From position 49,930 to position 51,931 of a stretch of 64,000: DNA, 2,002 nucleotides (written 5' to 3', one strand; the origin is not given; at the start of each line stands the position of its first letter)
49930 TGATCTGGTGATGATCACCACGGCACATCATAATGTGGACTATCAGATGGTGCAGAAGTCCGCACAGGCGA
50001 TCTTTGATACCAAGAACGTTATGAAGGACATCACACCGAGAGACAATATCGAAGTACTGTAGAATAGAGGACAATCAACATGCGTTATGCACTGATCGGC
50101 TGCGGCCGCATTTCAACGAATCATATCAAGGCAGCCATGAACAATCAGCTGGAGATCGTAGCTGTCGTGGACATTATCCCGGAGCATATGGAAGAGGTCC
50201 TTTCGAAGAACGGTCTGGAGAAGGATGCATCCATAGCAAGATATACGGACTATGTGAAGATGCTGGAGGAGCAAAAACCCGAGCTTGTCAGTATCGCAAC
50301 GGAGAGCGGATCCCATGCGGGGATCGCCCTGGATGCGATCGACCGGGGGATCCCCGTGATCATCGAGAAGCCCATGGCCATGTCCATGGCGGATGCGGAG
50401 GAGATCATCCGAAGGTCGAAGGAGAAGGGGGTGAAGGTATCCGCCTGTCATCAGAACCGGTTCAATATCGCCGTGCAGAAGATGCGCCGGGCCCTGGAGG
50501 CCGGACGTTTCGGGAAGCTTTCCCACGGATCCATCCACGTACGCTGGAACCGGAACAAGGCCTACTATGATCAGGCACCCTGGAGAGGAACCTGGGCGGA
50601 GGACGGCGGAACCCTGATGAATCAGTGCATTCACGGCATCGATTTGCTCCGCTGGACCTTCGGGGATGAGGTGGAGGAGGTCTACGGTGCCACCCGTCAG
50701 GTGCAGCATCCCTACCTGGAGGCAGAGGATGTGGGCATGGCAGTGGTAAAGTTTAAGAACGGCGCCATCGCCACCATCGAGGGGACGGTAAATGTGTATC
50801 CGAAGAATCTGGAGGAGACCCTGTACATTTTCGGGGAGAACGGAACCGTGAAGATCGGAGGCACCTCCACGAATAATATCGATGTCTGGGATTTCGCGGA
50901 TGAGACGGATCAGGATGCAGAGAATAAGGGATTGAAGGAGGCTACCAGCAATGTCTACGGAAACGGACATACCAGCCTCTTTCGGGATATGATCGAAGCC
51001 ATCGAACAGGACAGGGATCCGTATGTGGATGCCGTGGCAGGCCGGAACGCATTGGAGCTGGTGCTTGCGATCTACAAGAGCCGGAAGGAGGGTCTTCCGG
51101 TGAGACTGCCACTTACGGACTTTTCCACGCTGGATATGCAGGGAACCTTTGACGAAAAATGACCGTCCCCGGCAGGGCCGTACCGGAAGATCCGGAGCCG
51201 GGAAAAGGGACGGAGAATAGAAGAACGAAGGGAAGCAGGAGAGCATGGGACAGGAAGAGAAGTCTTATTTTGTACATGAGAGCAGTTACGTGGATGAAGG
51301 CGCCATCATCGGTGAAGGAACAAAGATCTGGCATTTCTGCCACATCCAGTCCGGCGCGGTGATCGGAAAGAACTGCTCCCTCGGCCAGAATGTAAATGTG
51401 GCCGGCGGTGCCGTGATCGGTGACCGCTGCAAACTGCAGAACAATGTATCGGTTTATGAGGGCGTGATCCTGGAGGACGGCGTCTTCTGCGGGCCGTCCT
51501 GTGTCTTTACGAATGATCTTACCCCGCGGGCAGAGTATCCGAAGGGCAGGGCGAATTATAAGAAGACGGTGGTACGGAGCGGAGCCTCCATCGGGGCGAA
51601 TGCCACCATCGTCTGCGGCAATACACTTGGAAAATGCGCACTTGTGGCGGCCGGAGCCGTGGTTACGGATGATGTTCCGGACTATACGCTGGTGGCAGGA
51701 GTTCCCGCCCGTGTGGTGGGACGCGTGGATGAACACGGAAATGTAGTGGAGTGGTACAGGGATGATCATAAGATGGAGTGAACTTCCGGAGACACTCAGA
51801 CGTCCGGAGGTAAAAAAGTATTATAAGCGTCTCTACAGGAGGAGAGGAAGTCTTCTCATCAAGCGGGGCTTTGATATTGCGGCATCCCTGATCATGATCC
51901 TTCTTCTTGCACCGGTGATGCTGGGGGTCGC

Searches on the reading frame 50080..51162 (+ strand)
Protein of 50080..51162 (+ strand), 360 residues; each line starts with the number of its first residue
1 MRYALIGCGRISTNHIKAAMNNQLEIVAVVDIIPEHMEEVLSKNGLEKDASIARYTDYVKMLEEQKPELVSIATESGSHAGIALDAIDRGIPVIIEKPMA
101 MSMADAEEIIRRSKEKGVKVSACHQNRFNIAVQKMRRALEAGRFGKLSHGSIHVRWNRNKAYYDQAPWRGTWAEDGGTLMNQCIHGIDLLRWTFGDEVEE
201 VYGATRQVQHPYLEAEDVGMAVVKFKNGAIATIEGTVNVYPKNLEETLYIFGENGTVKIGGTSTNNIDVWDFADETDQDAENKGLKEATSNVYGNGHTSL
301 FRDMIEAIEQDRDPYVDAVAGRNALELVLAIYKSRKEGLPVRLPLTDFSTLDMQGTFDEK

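Call 3: search_protein_families(library=pfam, proteins=[window:50080-51162:+], max_evalue=0.01)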
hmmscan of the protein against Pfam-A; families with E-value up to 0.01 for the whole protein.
window:50080-51162:+ (360 aa): 5 families
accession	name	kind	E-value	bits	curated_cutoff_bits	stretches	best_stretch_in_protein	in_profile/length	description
PF22725.1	GFO_IDH_MocA_C3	-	5.9e-31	107.5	27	1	132-257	1-123/124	GFO/IDH/MocA C-terminal domain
PF02894.22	GFO_IDH_MocA_C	-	3.8e-30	105.8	22.9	1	137-343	2-218/218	Oxidoreductase family, C-terminal alpha/beta domain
PF01408.29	GFO_IDH_MocA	-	2.5e-25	89.9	24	1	1-122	1-118/120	Oxidoreductase family, NAD-binding Rossmann fold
PF03447.22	NAD_binding_3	-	0.00017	22.7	24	1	7-120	1-113/116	Homoserine dehydrogenase, NAD binding domain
PF19858.4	OxRdtase_C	-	0.0064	16.3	26.3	0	179-319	22-147/163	Bacterial oxidoreductases, C-terminal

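Call 48: search_protein_families(library=ncbifam, proteins=[window:50080-51162:+], max_evalue=0.00001)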
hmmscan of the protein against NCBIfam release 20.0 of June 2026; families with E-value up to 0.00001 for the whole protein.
window:50080-51162:+ (360 aa): 8 families
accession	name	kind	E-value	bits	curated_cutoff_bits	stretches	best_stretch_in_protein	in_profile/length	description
TIGR04380.1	myo_inos_iolG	equivalog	1.8e-40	138.8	355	1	2-341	3-329/330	inositol 2-dehydrogenase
NF040723.1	UDP-GlcNAcDh_Arch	equivalog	7.4e-36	124.2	450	1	1-335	1-301/302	UDP-N-acetylglucosamine 3-dehydrogenase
NF052479.1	LevoglcsnDh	equivalog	2.9e-19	69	650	1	29-206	41-213/386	levoglucosan dehydrogenase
NF052679.1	InsChiInosDhIolG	equivalog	1.5e-16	60.4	540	1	2-262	4-253/343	bifunctional inositol 2-dehydrogenase/D-chiro-inositol 1-dehydrogenase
NF041392.1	XylDh_Gfo6_Halo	equivalog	7.5e-15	54.6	350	1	1-341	17-348/350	D-xylose 1-dehydrogenase Gfo6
NF007574.0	PRK10206.1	equivalog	2.3e-13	49.9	352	1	4-162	6-161/345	oxidoreductase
NF058561.1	BT_2158_fam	equivalog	5.4e-10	38.4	750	1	4-149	39-179/487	glycoside 3-dehydrogenase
NF008607.0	PRK11579.1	subfamily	5.1e-09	35.6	330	1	56-188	54-183/346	oxidoreductase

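Call 50: search_solved_structures(query=window:50080-51162:+, max_evalue=1e-15)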
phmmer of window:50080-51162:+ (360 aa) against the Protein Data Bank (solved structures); distinct sequences matched with E-value up to 1e-15: 9.
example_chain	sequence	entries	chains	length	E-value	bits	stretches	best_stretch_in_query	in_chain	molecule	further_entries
3q2k_A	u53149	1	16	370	7.6e-71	242.3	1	2-345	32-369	oxidoreductase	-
3q2i_A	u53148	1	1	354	3e-67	230.5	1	1-345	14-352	dehydrogenase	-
7xr9_A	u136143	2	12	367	2.3e-22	82.9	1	2-336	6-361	DgpA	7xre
8w9s_A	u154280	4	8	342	2.5e-22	82.8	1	66-259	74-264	NADH-dependent dihydrogenase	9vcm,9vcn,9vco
3ezy_A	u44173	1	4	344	5.9e-21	78.3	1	2-343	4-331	Dehydrogenase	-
3cea_A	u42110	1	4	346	1.4e-19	73.8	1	1-338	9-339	Myo-inositol 2-dehydrogenase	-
9m3d_B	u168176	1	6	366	1.8e-19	73.4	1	1-343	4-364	DgpA1 from W974-1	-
1evj_A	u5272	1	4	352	2.2e-16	63.2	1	3-232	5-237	GLUCOSE-FRUCTOSE OXIDOREDUCTASE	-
4koa_A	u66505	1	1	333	9e-16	61.2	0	2-253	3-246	1,5-anhydro-D-fructose reductase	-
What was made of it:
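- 50080..51162 (+): WbpB/WlbA-like 3-dehydrogenase (GFO/IDH/MocA family). PDB 3q2k/3q2i, E 7.6e-71 (call 50).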

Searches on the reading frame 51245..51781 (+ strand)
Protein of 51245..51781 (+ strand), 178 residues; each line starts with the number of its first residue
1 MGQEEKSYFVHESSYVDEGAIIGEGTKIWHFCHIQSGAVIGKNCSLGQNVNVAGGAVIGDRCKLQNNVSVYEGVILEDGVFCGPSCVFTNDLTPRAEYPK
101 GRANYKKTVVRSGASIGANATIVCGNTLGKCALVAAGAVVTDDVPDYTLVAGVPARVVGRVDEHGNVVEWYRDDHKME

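Call 3: search_protein_families(library=pfam, proteins=[window:51245-51781:+], max_evalue=0.01)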
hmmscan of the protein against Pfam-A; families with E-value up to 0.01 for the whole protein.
window:51245-51781:+ (178 aa): 5 families
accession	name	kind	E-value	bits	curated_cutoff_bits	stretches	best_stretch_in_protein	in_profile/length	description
PF00132.30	Hexapep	-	2.3e-18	65.5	27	2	19-54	1-36/36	Bacterial transferase hexapeptide (six repeats)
PF25084.1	LbH_EIF2B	-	2.7e-11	43.8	54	1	5-80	7-85/105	EIF2B subunit epsilon LbH domain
PF14602.12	Hexapep_2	-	6.1e-08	32.7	27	1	39-71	3-33/34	Hexapeptide repeat of succinyl-transferase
PF25087.1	GMPPB_C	-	5.3e-05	23.3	39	0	54-91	9-45/110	GMPPB C-terminal domain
PF25247.1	LbH_GLGC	-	0.0069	16.8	27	0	31-75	79-122/135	GLGC left-handed parallel beta-helix domain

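Call 48: search_protein_families(library=ncbifam, proteins=[window:51245-51781:+], max_evalue=0.00001)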
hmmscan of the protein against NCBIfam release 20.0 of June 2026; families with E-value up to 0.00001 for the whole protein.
window:51245-51781:+ (178 aa): 42 families (the best 25 are shown)
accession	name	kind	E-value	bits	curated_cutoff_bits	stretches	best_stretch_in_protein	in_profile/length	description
TIGR03570.1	NeuD_NnaD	subfamily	5.6e-24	84.9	160.8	2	9-91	89-171/202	NeuD/PglB/VioB family sugar acetyltransferase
TIGR03532.1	DapD_Ac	equivalog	4.7e-22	78.8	231.75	1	112-165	165-218/231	2,3,4,5-tetrahydropyridine-2,6-dicarboxylate N-acetyltransferase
NF003657.0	PRK05289.1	equivalog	3.6e-16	59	226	1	7-70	3-66/264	acyl-ACP--UDP-N-acetylglucosamine O-acyltransferase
NF002060.0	PRK00892.1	subfamily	1.5e-15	57.2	207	1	6-87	100-181/345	UDP-3-O-(3-hydroxymyristoyl)glucosamine N-acyltransferase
NF007240.0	PRK09677.1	equivalog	2.5e-14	53.2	243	1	106-164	129-187/192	putative lipopolysaccharide biosynthesis O-acetyl transferase WbbJ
NF010935.0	PRK14355.1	equivalog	6e-14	51.5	718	1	12-80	261-322/459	bifunctional UDP-N-acetylglucosamine diphosphorylase/glucosamine-1-phosphate N-acetyltransferase GlmU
TIGR01852.1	lipid_A_lpxA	equivalog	1.1e-13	51.1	231.05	1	10-67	1-58/254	acyl-ACP--UDP-N-acetylglucosamine O-acyltransferase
NF008349.0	PRK11132.1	equivalog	5.1e-13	48.7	397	1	108-163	194-249/273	serine O-acetyltransferase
NF010937.0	PRK14357.1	equivalog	6.7e-13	48.3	658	1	106-154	382-430/448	bifunctional UDP-N-acetylglucosamine diphosphorylase/glucosamine-1-phosphate N-acetyltransferase GlmU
TIGR03308.1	phn_thr-fam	hypoth_equivalog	9.5e-13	48.4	201.65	1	106-160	107-161/204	phosphonate metabolim protein, transferase hexapeptide repeat family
TIGR01853.1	lipid_A_lpxD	equivalog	9.8e-13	47.7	242.5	1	10-87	95-172/325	UDP-3-O-(3-hydroxymyristoyl)glucosamine N-acyltransferase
NF010934.1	PRK14354.1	equivalog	1.1e-12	47.3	450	1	104-149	387-432/447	bifunctional UDP-N-acetylglucosamine diphosphorylase/glucosamine-1-phosphate N-acetyltransferase GlmU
TIGR01172.1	cysE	equivalog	6.7e-12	45.7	210.65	1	52-156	78-162/162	serine O-acetyltransferase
NF010936.0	PRK14356.1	equivalog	9.9e-12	44.5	666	1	10-150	296-441/456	bifunctional UDP-N-acetylglucosamine diphosphorylase/glucosamine-1-phosphate N-acetyltransferase GlmU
NF000311.1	Vat_ABCDEFH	equivalog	1e-11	44.8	300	1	108-164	111-167/201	Vat family streptogramin A O-acetyltransferase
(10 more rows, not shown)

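Call 51: search_solved_structures(query=window:51245-51781:+, max_evalue=1e-10)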
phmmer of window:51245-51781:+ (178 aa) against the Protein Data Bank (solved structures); distinct sequences matched with E-value up to 1e-10: 8.
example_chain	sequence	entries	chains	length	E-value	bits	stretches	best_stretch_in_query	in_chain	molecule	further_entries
3mqg_A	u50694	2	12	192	2.9e-55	190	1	10-168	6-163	Lipopolysaccharides biosynthesis acetyltransferase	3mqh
4mzu_A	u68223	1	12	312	7.1e-38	133.3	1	19-168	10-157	WxcM-like protein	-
7s43_A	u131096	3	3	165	9.9e-32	113.3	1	9-146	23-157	N-acetyltransferase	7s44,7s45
7s3u_A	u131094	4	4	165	8.8e-31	110.2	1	9-146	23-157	N-acetyltransferase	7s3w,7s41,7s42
3fs8_A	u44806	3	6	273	2.3e-17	66.5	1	17-161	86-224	QdtC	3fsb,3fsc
3r8y_A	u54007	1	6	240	5.5e-16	62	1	35-164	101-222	2,3,4,5-tetrahydropyridine-2,6-dicarboxylate N-acetyltransferase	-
3t57_A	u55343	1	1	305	5e-13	52.4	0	5-68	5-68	UDP-N-acetylglucosamine O-acyltransferase domain-containing protein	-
3cj8_A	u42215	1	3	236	2.2e-12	50.3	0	108-164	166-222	2,3,4,5-tetrahydropyridine-2,6-dicarboxylate N-acetyltransferase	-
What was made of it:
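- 51245..51781 (+): WbpD/WlbB-like hexapeptide N-acetyltransferase. PDB 3mqg, E 2.9e-55 (call 51)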
